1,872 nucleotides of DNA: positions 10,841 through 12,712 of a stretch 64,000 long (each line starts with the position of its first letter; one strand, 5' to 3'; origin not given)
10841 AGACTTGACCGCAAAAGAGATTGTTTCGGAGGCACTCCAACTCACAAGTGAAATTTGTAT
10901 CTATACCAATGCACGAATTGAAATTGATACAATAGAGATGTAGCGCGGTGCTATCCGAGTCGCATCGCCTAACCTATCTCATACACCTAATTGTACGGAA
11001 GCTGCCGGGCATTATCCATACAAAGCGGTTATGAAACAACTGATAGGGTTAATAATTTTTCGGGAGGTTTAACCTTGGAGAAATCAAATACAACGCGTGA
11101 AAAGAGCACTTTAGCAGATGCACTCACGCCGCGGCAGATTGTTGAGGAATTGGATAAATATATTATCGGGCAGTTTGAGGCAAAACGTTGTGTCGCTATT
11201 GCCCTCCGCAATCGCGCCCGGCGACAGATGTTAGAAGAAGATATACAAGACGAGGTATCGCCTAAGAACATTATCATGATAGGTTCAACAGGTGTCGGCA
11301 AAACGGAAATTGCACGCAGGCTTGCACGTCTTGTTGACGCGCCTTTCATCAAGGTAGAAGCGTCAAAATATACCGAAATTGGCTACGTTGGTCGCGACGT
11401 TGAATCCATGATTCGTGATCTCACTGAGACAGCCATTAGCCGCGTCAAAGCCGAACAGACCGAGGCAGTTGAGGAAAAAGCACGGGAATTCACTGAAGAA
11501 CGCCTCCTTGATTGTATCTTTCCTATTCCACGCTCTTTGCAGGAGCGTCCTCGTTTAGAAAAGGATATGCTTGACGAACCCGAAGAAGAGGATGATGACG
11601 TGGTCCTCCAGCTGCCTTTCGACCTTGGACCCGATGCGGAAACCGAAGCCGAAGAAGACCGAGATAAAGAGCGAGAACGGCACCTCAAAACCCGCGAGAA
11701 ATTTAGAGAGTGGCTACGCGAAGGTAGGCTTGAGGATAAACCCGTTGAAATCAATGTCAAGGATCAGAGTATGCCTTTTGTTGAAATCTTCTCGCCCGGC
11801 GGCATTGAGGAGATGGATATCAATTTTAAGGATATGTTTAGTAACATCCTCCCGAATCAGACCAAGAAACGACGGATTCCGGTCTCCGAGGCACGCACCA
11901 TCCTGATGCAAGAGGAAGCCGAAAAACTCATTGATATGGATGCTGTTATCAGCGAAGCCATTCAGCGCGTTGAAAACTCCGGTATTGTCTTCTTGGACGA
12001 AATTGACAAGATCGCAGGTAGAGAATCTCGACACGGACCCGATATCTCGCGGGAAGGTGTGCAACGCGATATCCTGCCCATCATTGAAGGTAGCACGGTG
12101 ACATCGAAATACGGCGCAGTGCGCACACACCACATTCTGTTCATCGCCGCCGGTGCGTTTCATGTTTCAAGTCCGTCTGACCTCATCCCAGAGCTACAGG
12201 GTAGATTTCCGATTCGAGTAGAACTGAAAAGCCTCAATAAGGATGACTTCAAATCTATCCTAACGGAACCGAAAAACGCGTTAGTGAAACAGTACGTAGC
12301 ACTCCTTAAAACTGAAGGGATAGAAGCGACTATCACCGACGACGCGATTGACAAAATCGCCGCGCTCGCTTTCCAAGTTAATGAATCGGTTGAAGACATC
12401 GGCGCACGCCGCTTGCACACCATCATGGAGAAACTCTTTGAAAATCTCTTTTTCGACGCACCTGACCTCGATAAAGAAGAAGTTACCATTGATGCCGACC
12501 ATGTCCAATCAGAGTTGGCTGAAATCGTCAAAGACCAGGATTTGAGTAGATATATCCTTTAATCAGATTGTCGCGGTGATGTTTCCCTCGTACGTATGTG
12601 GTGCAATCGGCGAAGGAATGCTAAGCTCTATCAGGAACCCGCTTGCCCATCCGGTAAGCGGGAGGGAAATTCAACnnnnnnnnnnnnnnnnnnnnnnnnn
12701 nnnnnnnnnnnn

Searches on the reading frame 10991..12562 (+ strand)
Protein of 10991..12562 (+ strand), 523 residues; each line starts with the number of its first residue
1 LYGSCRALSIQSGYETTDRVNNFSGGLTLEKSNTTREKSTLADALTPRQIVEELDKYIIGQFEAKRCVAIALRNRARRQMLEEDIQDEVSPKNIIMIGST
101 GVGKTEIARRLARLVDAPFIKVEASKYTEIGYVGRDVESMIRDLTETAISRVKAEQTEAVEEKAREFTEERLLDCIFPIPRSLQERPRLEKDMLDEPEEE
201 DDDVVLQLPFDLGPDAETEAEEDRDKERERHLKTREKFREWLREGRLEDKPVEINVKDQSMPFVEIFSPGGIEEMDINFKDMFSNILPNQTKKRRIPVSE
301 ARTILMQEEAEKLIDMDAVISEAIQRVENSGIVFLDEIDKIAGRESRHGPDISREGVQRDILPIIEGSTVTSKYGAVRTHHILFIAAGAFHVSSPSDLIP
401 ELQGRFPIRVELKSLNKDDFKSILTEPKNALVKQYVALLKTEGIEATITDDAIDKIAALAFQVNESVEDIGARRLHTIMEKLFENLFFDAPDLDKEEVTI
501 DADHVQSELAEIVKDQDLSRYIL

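Call 76: search_protein_families(library=pfam, proteins=[window:10991-12562:+], max_evalue=0.00001)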
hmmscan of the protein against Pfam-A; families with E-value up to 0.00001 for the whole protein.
window:10991-12562:+ (523 aa): 3 families
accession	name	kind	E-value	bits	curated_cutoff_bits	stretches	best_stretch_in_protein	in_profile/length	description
PF07724.20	AAA_2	-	2.7e-33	115.8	27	1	288-409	28-166/166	AAA domain (Cdc48 subfamily)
PF00004.35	AAA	-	1e-14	55.5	21.2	1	315-412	41-129/131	ATPase family associated with various cellular activities (AAA)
PF07728.20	AAA_5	-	1.6e-06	28.6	22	0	93-130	1-39/139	AAA domain (dynein-related subfamily)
